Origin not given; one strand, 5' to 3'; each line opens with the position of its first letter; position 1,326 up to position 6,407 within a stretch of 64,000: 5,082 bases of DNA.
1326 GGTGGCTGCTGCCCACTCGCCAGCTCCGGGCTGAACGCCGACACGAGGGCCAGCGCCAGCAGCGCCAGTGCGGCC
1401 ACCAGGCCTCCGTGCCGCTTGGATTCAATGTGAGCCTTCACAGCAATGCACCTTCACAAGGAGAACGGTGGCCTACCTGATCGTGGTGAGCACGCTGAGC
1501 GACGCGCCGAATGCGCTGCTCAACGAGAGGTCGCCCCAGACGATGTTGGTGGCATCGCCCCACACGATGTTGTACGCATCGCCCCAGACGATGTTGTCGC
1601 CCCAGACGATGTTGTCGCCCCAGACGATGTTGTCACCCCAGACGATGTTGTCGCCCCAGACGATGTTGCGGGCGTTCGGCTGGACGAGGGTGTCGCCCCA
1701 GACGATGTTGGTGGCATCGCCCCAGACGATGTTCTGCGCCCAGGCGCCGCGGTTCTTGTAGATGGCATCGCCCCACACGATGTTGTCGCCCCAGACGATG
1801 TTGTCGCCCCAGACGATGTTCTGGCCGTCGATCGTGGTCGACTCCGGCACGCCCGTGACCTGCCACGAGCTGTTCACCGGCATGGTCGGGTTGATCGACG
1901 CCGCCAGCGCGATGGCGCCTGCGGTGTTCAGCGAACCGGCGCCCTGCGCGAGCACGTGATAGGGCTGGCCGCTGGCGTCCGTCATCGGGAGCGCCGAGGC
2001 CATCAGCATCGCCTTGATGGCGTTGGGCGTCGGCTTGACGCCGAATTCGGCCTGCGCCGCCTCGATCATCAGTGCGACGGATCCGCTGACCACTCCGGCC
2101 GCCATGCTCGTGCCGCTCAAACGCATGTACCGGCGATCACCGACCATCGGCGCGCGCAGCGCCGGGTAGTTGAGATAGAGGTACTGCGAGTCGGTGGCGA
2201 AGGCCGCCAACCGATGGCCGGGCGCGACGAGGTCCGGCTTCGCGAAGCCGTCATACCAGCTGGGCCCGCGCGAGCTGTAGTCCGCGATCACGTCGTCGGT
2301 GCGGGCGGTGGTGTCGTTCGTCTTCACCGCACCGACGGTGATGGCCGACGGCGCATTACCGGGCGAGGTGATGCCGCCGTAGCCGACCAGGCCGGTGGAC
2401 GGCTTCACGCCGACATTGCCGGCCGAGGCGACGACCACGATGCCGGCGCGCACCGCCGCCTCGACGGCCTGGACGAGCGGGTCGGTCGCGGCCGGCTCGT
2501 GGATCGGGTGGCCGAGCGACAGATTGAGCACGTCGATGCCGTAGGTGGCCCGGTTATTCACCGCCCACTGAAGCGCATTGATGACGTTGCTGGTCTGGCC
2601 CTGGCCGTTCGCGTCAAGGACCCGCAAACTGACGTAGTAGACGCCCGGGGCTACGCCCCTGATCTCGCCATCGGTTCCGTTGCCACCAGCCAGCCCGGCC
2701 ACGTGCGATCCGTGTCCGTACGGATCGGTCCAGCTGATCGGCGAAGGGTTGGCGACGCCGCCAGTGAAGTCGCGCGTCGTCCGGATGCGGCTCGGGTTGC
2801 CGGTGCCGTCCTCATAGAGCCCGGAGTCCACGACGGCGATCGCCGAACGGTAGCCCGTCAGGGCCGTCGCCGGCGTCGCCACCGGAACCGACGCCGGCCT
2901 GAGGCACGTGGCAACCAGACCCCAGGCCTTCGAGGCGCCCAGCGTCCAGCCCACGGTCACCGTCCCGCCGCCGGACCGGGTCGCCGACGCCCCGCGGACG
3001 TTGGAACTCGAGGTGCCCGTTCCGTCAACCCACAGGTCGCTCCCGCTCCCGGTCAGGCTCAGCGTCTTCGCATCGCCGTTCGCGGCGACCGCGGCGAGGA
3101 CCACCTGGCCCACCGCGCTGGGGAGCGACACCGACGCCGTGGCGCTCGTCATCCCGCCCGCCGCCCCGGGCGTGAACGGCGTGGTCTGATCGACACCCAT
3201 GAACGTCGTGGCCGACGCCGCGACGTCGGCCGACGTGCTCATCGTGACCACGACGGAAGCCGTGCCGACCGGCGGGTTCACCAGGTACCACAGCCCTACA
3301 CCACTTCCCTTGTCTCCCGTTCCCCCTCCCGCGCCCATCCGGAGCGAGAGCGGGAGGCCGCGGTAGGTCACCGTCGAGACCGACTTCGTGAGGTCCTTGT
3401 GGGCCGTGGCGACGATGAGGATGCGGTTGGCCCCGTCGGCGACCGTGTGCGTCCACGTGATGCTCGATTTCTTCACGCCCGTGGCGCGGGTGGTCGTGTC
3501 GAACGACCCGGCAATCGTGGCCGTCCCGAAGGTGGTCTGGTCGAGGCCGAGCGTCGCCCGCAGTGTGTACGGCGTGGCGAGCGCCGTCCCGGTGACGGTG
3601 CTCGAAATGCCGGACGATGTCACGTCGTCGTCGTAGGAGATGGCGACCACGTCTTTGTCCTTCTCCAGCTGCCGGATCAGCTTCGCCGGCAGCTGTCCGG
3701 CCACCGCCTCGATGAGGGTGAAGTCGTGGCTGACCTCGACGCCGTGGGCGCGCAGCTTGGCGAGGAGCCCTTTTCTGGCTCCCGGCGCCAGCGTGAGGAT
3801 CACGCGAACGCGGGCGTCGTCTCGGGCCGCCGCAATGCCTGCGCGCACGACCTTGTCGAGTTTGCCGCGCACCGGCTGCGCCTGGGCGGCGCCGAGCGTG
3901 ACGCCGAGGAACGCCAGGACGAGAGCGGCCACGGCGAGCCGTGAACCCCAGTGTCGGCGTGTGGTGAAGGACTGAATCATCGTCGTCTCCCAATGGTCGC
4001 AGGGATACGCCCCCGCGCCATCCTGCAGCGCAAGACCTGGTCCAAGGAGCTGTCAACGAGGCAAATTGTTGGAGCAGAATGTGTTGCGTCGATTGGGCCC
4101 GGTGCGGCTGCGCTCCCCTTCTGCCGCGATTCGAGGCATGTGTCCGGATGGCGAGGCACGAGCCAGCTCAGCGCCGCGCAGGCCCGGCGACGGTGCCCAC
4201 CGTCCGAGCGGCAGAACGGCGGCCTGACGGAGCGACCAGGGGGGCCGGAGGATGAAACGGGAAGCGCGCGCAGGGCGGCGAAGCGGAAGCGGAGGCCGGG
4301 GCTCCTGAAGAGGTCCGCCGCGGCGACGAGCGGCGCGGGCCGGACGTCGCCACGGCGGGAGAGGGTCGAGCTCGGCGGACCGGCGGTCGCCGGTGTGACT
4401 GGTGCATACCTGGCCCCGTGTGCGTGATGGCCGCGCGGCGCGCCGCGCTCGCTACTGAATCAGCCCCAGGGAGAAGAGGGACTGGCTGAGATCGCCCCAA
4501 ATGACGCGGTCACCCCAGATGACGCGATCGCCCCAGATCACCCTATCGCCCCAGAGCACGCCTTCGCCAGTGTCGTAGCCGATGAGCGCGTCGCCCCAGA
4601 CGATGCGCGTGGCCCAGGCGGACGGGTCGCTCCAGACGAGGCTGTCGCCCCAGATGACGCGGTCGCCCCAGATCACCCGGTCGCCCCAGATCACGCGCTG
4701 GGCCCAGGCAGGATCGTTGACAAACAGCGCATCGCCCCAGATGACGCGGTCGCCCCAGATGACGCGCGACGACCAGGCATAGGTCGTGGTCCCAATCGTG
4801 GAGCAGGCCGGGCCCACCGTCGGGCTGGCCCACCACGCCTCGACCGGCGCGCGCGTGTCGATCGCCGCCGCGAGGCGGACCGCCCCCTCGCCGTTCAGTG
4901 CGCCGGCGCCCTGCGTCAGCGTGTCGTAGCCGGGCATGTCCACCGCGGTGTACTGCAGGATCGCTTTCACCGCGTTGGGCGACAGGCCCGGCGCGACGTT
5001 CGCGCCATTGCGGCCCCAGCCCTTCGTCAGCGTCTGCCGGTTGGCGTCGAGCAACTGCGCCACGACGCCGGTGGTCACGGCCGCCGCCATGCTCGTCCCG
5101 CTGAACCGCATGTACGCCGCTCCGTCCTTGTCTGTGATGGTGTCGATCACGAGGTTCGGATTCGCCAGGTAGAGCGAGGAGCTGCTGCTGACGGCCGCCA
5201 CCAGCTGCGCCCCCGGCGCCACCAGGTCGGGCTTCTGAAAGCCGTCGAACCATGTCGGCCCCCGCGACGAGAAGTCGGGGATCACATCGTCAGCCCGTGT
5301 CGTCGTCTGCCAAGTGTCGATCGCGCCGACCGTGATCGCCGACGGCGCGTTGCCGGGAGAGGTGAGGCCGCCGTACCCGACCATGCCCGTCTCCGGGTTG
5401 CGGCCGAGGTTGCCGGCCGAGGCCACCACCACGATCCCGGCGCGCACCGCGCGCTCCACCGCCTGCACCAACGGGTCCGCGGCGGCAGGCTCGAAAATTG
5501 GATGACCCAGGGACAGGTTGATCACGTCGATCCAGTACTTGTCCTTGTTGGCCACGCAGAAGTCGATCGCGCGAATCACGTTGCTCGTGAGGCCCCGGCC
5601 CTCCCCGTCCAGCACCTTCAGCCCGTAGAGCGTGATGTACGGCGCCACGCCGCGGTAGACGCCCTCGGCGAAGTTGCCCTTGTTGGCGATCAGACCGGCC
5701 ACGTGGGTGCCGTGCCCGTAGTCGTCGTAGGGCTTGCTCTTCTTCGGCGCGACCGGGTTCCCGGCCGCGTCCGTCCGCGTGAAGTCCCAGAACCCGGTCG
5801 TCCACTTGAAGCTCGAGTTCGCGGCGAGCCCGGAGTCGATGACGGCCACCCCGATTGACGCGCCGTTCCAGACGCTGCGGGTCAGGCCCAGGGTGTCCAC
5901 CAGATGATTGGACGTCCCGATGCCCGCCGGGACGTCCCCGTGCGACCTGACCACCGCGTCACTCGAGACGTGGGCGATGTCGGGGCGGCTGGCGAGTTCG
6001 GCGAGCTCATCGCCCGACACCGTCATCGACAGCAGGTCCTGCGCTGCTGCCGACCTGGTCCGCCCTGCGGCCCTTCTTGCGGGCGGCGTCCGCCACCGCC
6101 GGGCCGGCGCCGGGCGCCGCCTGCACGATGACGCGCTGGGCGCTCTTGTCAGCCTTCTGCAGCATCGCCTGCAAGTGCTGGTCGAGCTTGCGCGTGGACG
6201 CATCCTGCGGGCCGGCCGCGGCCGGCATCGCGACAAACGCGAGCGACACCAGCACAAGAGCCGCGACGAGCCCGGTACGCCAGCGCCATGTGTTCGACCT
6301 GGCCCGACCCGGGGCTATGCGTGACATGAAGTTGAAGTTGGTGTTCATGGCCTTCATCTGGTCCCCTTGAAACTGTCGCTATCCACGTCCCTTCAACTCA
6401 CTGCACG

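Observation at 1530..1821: Unclassified x-[IV]-[IV]-W-G-D hexapeptide tandem-repeat domain at the C-terminus of S8 peptidases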

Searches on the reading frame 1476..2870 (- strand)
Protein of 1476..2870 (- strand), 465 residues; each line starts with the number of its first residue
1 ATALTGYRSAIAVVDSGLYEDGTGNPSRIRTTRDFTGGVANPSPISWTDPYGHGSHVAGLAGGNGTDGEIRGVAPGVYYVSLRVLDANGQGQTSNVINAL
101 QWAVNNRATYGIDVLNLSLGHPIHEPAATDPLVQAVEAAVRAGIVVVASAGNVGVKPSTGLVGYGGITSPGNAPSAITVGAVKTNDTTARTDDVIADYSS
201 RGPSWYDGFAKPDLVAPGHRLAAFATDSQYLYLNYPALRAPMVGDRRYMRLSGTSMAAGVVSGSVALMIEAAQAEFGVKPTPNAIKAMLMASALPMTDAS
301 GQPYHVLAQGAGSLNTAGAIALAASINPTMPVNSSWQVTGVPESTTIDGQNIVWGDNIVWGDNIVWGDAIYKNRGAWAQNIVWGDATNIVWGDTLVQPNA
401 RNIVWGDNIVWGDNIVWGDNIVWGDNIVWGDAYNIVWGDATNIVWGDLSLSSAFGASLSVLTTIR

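Call 28: find_homologous_proteins(query=window:1476-2870:-, max_evalue=1e-20)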
Query window:1476-2870:- (465 aa): 6853 proteins with E <= 1e-20 among 8000 candidates; the best 120 are listed.
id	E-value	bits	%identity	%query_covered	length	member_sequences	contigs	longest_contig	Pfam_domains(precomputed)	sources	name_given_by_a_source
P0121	7.2e-177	607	65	96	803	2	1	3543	PF00082.28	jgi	jgi:serine protease AprX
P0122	3.8e-171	589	63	96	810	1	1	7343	PF24517.3,PF00082.28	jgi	jgi:serine protease AprX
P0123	6.7e-171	588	58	100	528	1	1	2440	PF00082.28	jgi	jgi:serine protease AprX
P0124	3.6e-168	579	62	97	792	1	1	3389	PF00082.28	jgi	jgi:serine protease AprX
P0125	4.2e-166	572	62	94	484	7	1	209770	PF00082.28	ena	-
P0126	7.6e-166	571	60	96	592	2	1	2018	PF00082.28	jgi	jgi:subtilisin family serine protease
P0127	3.3e-165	569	64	96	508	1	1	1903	PF00082.28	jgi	jgi:serine protease AprX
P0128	5.7e-165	568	62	99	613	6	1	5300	PF00082.28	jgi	-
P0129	3.3e-164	566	60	95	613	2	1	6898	PF00082.28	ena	-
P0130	5.2e-164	565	61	95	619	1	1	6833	PF00082.28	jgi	jgi:serine protease AprX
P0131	5.5e-164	565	60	96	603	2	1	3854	PF00082.28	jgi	jgi:serine protease AprX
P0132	2.8e-163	563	61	96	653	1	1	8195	PF00082.28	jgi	jgi:serine protease AprX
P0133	1.0e-161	558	63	89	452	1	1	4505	PF00082.28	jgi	jgi:serine protease AprX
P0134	8.7e-161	554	60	97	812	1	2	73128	PF00082.28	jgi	jgi:subtilisin family serine protease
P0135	5.6e-160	552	59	96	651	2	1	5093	PF00082.28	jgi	jgi:serine protease AprX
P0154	4.1e-136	473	54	98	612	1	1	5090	PF00082.28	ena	-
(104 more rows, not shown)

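Call 39: predict_structure(alignment_id=A2)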
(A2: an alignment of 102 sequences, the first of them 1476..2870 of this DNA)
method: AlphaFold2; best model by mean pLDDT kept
length: 465 residues; sequences in the alignment: 102
mean_pLDDT: 80.2   pTM: 0.83
mean pLDDT of the five models: 80.2, 79.9, 78.8, 78.3, 78.3
residues with pLDDT >= 90: 254; 70-90: 105; 50-70: 23; < 50: 83
segments of 3 or more residues with pLDDT < 50: 383-385, 387-465
pLDDT, mean of each block of 10 residues (from residue 1): 89 94 78 97 96 96 88 96 97 96 98 95 82 93 96 75 70 90 85 89 73 93 94 97 92 96 98 97 95 91 83 95 96 94 91 82 73 77 46 42 36 34 31 37 33 39 31
secondary structure, 60 per line:
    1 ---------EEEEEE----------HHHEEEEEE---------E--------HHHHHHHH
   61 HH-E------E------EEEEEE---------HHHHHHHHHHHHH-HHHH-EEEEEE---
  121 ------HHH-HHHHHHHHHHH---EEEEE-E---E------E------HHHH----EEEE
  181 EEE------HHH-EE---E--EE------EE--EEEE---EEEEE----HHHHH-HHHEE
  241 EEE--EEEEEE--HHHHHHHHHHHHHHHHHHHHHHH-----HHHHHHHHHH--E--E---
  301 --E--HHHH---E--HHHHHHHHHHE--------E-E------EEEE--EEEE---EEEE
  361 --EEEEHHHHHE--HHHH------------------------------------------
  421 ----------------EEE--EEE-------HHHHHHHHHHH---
elements in order: E10-15 E29-34 H53-62 E78-83 H93-105 H107-110 E112-117 H131-141 E145-149 H169-172 E177-183 E214-217 E221-225 H230-234 E239-243 E246-251 H254-276 H282-291 H306-309 H316-325 E344-347 E350-353 E357-360 E363-366 H367-371 H375-378 E437-439 E442-444 H452-462

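Call 40: search_solved_structures(query=window:1476-2870:-, max_evalue=1e-10, show_alignments=1)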
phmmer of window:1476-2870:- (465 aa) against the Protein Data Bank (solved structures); distinct sequences matched with E-value up to 1e-10: 86 (the best 60 are shown).
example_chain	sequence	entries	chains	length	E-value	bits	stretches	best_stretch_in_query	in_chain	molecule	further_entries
9ues_B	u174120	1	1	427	1.1e-30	110.5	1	10-293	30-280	Subtilisin-like serine protease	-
3afg_A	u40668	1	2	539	2.5e-30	109.3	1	10-293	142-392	Subtilisin-like serine protease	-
8jmw_A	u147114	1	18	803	5.3e-20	75.3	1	9-183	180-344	S8 family serine peptidase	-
3vyv_A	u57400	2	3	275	8.5e-20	74.6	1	4-194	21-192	Subtilisin NAT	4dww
5gl8_A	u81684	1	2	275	9.6e-20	74.4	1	4-194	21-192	Subtilisin NAT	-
1suc_A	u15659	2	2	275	1.4e-19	73.9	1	4-192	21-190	SUBTILISIN BPN' CRB-S3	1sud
5fax_A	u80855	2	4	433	1.5e-19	73.8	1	5-339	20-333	Subtilase SubHal from Bacillus halmapalus | Enzyme subtilase SubHal from Bacillus halmapalus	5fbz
1mee_A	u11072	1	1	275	3.3e-19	72.7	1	4-189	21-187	MESENTERICOPEPTIDASE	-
1scj_A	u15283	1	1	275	3.4e-19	72.6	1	4-190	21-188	SUBTILISIN E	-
6pak_A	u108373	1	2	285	3.5e-19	72.6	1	4-190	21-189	Subtilisin E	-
8h7o_A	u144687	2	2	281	3.8e-19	72.5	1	4-192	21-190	Subtilisin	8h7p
1s02_A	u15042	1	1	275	4e-19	72.4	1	4-192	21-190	SUBTILISIN BPN'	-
1sbn_E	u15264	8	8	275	4.4e-19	72.3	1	4-191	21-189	SUBTILISIN NOVO BPN' | SUBTILISIN BPN'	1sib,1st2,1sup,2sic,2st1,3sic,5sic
2sni_E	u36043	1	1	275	4.5e-19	72.2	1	4-191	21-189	SUBTILISIN NOVO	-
1lw6_E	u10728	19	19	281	4.7e-19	72.2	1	4-194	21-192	SUBTILISIN BPN' | Subtilisin BPN' precursor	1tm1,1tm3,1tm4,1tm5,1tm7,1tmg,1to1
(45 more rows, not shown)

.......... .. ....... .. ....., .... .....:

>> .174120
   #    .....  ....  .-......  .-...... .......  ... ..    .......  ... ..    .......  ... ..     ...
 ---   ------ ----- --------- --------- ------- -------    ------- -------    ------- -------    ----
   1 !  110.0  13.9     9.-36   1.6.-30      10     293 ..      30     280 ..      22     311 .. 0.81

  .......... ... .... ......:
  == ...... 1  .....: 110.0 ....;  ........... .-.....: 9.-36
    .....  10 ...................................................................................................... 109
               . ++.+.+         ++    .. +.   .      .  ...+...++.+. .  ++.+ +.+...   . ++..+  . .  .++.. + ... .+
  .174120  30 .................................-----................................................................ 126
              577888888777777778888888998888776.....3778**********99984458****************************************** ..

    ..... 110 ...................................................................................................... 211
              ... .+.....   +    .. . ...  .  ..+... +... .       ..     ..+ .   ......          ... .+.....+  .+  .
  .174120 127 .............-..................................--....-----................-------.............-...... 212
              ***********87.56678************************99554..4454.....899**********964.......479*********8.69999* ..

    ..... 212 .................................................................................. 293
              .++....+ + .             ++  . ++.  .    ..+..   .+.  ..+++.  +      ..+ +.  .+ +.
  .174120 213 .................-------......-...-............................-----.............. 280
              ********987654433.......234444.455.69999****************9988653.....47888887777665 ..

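Call 42: fold_search(model_id=the predicted structure, library=pdb)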
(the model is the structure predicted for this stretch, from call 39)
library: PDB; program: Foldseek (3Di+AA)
matches with E <= 10: 1269; with E <= 0.001: 326
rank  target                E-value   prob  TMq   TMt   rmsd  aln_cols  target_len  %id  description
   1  9ues_B                5.1e-23  1.00  0.55  0.62   2.7       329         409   32  Crystal structure of an inactive TKSP mutant in complex with the TKS propeptide (released 2026-02-18)
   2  8jmw_A                5.1e-23  1.00  0.53  0.47   4.2       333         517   32  Fibril form of serine peptidase Vpr (released 2023-12-06)
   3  3afg_A                3.0e-22  1.00  0.55  0.50   3.1       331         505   32  Crystal structure of ProN-Tk-SP from Thermococcus kodakaraensis (released 2010-08-04)
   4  3afg_B                3.9e-21  1.00  0.54  0.50   2.9       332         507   32  Crystal structure of ProN-Tk-SP from Thermococcus kodakaraensis (released 2010-08-04)
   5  1y4d_E                2.2e-19  1.00  0.50  0.83   3.2       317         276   27  Crystal structure of the complex of subtilisin BPN' with chymotrypsin inhibitor 2 M59R/E60S mutant (released 2005-05-17)
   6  1c3l                  2.9e-19  1.00  0.49  0.80   3.8       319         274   28  SUBTILISIN-CARLSBERG COMPLEXED WITH XENON (8 BAR) (released 1999-08-04)
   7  1ak9                  3.9e-19  1.00  0.49  0.81   3.6       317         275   28  SUBTILISIN MUTANT 8321 (released 1997-11-12)
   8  1ubn                  4.2e-19  1.00  0.49  0.80   3.8       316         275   28  SELENOSUBTILISIN BPN (released 1999-06-08)
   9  1sud                  4.4e-19  1.00  0.49  0.81   3.6       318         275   28  CALCIUM-INDEPENDENT SUBTILISIN BY DESIGN (released 1994-01-31)
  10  1ndu                  5.0e-19  1.00  0.49  0.83   3.1       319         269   29  Bacillus lentus subtilisin variant S101G/V104N (released 2004-04-06)
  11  1s01                  5.0e-19  1.00  0.49  0.81   3.5       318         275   29  LARGE INCREASES IN GENERAL STABILITY FOR SUBTILISIN BPN(PRIME) THROUGH INCREMENTAL CHANGES IN THE FREE ENERGY OF UNFOLDI (released 1990-10-15)
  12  2sni_E                6.0e-19  1.00  0.50  0.82   3.6       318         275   28  STRUCTURAL COMPARISON OF TWO SERINE PROTEINASE-PROTEIN INHIBITOR COMPLEXES. EGLIN-C-SUBTILISIN CARLSBERG AND CI-2-SUBT (released 1988-09-07)
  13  1mpt                  6.7e-19  1.00  0.50  0.84   2.8       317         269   29  CRYSTAL STRUCTURE OF A NEW ALKALINE SERINE PROTEASE (M-PROTEASE) FROM BACILLUS SP. KSM-K16 (released 1994-06-22)
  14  1v5i_A                6.7e-19  1.00  0.49  0.81   3.5       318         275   28  Crystal structure of serine protease inhibitor POIA1 in complex with subtilisin BPN' (released 2005-03-08)
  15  1st3                  1.1e-18  1.00  0.50  0.84   2.8       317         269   29  THE CRYSTAL STRUCTURE OF THE BACILLUS LENTUS ALKALINE PROTEASE, SUBTILISIN BL, AT 1.4 ANGSTROMS RESOLUTION (released 1994-01-31)
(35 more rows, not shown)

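Call 62: search_protein_families(library=pfam, proteins=[P0154], max_evalue=1)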
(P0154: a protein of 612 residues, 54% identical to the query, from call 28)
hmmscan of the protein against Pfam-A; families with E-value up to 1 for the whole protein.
P0154 (612 aa): 2 families
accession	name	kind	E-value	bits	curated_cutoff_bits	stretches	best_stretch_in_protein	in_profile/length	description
PF00082.27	Peptidase_S8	-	4.8e-51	174.2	21.8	1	155-459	1-288/288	Subtilase family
PF05922.21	Inhibitor_I9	-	0.033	15.3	21.2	1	79-123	35-80/82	Peptidase inhibitor I9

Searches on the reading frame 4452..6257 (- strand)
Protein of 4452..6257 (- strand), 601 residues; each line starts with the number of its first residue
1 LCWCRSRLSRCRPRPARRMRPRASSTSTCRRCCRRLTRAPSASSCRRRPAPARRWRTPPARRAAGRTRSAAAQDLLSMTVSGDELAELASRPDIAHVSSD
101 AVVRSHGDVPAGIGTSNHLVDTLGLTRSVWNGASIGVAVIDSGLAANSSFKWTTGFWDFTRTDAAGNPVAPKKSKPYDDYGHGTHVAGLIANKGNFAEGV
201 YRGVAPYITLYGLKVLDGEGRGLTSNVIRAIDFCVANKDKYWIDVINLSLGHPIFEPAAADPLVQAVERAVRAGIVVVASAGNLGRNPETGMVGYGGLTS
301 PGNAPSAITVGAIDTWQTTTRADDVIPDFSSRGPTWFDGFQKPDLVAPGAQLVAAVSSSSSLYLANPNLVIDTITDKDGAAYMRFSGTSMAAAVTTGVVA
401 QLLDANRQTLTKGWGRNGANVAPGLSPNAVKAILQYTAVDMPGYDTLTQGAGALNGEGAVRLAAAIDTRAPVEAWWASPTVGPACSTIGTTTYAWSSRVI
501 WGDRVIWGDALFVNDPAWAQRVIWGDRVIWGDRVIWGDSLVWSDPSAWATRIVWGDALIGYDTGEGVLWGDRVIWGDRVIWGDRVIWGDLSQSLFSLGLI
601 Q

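Call 3: search_protein_families(library=pfam, proteins=[window:4452-6257:-], max_evalue=1)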
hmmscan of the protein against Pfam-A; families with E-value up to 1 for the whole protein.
window:4452-6257:- (601 aa): 1 family
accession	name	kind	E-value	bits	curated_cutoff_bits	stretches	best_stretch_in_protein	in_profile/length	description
PF00082.27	Peptidase_S8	-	6.1e-46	157.5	21.8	1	134-443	3-277/288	Subtilase family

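Call 4: search_protein_families(library=ncbifam, proteins=[window:4452-6257:-], max_evalue=1)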
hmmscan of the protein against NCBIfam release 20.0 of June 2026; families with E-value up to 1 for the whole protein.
window:4452-6257:- (601 aa): 8 families
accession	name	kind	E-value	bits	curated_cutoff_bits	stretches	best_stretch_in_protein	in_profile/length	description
TIGR03921.1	T7SS_mycosin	equivalog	1.5e-25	90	278.75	1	131-473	11-293/353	type VII secretion-associated serine protease mycosin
NF049966.1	QH_SP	equivalog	2.7e-15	56.3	165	1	137-285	2-126/219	subtilisin-like serine protease QhpE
NF033595.1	denti_PrtP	equivalog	6.5e-10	38.2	300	2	246-450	342-490/606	dentilisin complex serine proteinase subunit PrtP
TIGR03895.1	protease_PatA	subfamily_domain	1.2e-08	34.2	421.05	2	182-315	1-121/606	PatA/PatG family cyanobactin maturation protease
NF040809.1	germ_prot_CspBA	exception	2.5e-08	32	1250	2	159-290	701-829/1099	bifunctional germination protease/germinant receptor pseudoprotease CspBA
NF042956.1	IteS_antiphage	equivalog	2.6e-08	32.6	900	1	175-404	286-510/747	S8 family anti-phage peptidase IteS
NF040553.1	SGO_0316_fam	subfamily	4.9e-07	27.8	1400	1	175-314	353-500/1486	SGO_0316/SGO_0317 family LPXTG-anchored serine peptidase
NF040808.2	CspC_non_triad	exception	0.00012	20.6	675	1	176-286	163-279/556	bile acid germinant receptor pseudoprotease CspC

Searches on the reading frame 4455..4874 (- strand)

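Call 5: search_protein_families(library=pfam, proteins=[window:4455-4874:-], max_evalue=10)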
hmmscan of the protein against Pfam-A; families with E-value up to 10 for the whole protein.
seq(140 aa): 0 families

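Call 47: search_protein_families(library=ncbifam, proteins=[window:4455-4820:-], max_evalue=10)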
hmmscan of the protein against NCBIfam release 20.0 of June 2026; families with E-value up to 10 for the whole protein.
window:4455-4820:- (122 aa): 1 family
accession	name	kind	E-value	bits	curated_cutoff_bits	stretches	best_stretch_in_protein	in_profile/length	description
TIGR04275.1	beta_prop_Msarc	repeat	0.00076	19.2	85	4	12-30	7-25/40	beta-propeller repeat protein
